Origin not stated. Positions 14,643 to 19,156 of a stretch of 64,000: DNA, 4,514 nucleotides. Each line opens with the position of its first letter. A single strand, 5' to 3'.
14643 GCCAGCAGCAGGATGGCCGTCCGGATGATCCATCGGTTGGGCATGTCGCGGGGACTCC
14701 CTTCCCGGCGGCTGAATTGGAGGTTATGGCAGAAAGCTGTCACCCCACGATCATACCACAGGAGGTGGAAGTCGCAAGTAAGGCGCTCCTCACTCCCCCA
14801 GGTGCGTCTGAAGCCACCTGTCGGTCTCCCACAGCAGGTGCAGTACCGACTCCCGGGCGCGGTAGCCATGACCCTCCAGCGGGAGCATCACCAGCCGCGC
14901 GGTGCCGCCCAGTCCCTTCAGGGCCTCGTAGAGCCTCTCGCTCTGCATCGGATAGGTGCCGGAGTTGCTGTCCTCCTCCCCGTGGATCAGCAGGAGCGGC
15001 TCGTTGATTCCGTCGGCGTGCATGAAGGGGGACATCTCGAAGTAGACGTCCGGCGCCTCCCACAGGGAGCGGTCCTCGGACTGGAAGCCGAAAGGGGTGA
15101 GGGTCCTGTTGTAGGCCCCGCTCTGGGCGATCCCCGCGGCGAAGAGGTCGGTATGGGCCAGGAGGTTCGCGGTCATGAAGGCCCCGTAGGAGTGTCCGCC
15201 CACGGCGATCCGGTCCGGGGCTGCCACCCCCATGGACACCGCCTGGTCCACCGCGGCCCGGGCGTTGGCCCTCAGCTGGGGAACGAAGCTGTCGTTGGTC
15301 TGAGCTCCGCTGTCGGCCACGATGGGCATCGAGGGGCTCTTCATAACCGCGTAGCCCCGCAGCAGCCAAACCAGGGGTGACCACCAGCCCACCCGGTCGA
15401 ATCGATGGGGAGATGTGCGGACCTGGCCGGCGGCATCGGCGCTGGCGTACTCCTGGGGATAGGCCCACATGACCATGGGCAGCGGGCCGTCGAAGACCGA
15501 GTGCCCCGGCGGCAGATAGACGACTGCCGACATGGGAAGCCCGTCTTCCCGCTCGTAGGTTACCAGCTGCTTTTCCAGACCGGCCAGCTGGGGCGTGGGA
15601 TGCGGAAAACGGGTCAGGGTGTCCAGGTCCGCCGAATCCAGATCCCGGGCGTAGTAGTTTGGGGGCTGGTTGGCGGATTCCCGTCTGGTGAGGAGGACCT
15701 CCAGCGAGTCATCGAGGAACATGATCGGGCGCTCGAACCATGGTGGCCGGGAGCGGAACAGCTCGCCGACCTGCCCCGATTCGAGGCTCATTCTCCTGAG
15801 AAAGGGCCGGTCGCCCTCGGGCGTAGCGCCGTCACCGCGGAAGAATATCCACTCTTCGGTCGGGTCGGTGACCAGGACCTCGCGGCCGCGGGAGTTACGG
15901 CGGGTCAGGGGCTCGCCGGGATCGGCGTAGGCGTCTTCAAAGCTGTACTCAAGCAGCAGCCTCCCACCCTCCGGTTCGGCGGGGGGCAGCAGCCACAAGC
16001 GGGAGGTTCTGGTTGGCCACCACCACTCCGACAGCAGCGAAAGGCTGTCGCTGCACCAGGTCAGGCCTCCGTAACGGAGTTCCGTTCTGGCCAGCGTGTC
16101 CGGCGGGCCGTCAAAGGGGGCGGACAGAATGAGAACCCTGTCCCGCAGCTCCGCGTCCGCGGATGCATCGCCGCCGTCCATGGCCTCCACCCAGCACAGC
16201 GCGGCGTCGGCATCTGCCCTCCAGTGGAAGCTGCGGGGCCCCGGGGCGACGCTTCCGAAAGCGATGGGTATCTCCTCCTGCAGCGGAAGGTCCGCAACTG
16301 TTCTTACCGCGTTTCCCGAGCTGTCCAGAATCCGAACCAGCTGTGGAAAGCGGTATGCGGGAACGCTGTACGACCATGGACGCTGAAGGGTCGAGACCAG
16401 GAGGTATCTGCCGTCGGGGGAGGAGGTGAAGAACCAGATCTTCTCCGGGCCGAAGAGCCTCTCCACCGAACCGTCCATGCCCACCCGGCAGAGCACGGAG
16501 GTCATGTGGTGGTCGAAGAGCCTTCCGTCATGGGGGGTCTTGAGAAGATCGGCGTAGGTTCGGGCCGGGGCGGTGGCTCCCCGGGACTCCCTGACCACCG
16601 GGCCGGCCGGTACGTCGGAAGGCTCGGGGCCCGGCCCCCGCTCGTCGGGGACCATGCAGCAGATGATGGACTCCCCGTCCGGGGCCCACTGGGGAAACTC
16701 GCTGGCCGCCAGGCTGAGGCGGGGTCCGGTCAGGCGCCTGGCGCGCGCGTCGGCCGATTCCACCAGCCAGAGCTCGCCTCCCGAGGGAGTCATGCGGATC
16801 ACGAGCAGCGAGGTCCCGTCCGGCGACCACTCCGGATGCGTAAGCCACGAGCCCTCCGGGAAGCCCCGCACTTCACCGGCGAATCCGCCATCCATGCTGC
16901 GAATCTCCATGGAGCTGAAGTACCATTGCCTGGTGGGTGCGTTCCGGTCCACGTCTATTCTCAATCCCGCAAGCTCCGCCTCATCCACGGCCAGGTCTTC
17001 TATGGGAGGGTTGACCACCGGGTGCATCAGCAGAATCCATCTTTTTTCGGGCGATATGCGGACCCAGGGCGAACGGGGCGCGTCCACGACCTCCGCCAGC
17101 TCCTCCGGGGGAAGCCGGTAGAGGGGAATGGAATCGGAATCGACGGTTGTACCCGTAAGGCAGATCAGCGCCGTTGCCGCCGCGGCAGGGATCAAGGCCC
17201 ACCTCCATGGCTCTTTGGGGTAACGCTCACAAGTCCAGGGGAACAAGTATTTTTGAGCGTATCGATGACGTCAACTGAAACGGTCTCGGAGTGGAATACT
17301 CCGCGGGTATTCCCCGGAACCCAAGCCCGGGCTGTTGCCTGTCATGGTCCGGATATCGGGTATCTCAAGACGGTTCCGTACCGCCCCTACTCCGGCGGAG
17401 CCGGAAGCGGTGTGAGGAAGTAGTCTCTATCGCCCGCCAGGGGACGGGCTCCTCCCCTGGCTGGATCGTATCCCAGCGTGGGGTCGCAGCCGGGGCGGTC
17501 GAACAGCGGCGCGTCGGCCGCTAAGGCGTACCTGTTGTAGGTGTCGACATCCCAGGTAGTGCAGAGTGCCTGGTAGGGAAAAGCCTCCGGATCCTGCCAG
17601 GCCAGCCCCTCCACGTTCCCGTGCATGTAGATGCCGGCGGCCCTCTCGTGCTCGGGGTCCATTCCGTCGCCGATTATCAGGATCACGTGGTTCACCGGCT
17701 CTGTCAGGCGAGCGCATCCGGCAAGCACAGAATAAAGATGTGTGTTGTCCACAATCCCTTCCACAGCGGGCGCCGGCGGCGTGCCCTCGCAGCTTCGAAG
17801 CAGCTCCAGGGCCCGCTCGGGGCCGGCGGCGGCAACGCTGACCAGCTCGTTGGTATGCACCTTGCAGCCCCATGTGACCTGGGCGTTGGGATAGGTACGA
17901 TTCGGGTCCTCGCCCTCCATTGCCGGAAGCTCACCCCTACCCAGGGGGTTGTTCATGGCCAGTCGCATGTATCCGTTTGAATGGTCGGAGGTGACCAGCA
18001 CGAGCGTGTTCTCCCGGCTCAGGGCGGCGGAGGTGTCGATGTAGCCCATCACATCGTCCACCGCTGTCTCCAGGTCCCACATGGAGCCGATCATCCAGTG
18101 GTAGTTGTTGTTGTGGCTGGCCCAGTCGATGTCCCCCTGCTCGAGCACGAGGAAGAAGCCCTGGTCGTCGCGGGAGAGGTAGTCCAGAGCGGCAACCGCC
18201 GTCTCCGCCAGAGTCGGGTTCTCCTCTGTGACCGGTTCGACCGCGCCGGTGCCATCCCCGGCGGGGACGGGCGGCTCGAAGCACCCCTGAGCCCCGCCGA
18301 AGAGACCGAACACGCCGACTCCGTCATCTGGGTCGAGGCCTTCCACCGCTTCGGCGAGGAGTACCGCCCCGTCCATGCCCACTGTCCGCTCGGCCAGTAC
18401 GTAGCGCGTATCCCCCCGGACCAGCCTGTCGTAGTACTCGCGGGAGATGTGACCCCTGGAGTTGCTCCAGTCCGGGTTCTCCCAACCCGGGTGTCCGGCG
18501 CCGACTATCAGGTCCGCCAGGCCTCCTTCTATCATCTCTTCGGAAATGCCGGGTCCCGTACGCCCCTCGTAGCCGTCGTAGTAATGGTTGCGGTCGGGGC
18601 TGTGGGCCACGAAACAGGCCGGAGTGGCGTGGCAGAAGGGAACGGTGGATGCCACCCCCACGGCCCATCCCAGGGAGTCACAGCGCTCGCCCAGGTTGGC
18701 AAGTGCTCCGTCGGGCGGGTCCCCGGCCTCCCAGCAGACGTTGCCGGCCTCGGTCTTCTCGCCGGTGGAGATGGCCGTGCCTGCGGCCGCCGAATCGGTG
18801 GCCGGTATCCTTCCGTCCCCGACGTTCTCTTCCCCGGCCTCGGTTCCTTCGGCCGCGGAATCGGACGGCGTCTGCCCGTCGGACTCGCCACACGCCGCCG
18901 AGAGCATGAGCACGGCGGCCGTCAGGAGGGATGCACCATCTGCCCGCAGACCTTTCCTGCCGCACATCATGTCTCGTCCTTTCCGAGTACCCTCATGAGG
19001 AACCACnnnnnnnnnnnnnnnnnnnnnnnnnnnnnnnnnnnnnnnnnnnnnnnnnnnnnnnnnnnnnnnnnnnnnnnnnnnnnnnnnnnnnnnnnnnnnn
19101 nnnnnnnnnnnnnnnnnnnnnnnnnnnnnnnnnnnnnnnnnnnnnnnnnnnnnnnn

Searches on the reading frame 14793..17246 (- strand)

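Call 79: search_protein_families(library=pfam, proteins=[window:14793-17246:-], max_evalue=0.00001)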
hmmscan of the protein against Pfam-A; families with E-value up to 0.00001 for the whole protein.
window:14793-17246:- (818 aa): 1 family
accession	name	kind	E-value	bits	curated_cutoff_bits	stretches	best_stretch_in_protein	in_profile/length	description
PF00326.27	Peptidase_S9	-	4.4e-23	82.3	22.6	1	664-817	50-211/213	Prolyl oligopeptidase family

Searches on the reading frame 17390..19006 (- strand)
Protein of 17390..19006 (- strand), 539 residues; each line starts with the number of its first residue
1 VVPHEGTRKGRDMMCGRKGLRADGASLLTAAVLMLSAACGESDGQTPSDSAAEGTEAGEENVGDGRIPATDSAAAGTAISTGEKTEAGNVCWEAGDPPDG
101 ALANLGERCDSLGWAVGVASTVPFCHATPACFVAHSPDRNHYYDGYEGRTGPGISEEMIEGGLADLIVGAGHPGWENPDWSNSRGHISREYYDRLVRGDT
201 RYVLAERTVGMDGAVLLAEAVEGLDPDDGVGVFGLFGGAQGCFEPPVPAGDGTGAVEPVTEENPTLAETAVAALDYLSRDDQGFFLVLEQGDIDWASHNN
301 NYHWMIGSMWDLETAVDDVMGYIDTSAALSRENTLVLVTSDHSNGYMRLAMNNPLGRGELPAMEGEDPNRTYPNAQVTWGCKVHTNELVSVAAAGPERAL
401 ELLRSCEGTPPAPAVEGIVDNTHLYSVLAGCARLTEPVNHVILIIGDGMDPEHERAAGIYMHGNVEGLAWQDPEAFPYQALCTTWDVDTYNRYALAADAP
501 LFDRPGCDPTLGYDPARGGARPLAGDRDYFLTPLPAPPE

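Call 79: search_protein_families(library=pfam, proteins=[window:17390-19006:-], max_evalue=0.00001)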
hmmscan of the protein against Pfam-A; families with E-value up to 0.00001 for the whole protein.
window:17390-19006:- (539 aa): 1 family
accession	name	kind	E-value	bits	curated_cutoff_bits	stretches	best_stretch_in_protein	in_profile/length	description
PF00245.25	Alk_phosphatase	-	6.8e-35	121.2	24.4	2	261-344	235-313/423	Alkaline phosphatase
